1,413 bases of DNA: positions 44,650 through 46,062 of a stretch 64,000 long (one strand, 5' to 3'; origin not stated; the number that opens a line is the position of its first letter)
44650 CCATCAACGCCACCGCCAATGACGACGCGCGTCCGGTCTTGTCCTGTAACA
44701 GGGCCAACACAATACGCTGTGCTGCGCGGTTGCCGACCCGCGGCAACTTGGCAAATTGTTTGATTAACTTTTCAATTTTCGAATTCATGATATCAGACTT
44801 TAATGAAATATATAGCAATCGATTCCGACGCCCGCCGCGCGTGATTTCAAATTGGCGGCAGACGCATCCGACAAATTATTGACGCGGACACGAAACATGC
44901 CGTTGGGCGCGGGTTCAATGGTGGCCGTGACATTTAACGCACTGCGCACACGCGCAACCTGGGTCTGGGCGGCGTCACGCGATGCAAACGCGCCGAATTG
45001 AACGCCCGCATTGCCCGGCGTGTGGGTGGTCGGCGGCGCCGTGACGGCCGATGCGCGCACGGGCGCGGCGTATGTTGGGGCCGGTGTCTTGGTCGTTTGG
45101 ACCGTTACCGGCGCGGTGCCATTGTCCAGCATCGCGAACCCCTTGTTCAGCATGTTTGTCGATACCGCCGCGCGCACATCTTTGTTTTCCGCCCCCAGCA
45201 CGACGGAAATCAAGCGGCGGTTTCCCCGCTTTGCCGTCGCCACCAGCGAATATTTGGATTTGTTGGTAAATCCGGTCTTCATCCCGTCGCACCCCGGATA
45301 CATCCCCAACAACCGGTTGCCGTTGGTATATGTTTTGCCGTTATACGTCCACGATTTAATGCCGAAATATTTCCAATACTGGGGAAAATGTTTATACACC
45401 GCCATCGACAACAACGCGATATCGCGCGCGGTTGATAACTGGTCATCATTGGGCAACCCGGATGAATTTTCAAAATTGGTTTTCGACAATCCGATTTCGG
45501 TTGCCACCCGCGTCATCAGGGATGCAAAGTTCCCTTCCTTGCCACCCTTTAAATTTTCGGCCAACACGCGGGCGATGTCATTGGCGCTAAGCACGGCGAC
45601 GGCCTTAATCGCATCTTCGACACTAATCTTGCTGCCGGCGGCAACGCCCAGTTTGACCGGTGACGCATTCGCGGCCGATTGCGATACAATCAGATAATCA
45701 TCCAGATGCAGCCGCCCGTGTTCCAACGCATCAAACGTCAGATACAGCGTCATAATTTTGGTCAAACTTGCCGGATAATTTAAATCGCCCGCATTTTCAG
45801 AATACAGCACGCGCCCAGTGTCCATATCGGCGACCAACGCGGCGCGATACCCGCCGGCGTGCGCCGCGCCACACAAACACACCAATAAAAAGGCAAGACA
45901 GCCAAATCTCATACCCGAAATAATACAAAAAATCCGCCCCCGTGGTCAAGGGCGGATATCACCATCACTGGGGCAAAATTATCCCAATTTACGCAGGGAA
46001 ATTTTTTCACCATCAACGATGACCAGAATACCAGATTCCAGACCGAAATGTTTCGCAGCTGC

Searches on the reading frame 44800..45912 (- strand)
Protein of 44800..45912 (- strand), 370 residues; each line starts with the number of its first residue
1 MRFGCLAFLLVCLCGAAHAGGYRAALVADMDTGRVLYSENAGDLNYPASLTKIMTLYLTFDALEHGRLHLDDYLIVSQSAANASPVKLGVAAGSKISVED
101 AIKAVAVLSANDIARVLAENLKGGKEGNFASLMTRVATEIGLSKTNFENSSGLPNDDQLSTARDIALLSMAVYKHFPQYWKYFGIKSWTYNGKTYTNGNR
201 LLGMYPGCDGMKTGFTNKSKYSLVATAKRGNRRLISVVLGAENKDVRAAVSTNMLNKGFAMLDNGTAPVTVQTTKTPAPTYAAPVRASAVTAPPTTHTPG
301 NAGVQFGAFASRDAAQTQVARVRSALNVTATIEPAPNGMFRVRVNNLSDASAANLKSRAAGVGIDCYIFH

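Call 42: search_protein_families(library=pfam, proteins=[window:44800-45912:-], max_evalue=0.1)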
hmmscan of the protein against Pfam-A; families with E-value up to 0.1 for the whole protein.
window:44800-45912:- (370 aa): 4 families
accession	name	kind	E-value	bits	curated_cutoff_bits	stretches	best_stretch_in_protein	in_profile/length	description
PF00768.25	Peptidase_S11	-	1.7e-57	195.1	27.6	1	24-242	14-238/239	D-alanyl-D-alanine carboxypeptidase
PF13354.11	Beta-lactamase2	-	1.4e-11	44.6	22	1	26-173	3-147/214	Beta-lactamase enzyme family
PF05036.18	SPOR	-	4.7e-07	30.5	21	1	299-368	2-74/76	SPOR domain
PF02113.21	Peptidase_S13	-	0.0017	17.6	22.8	0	24-63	20-59/444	D-Ala-D-Ala carboxypeptidase 3 (S13) family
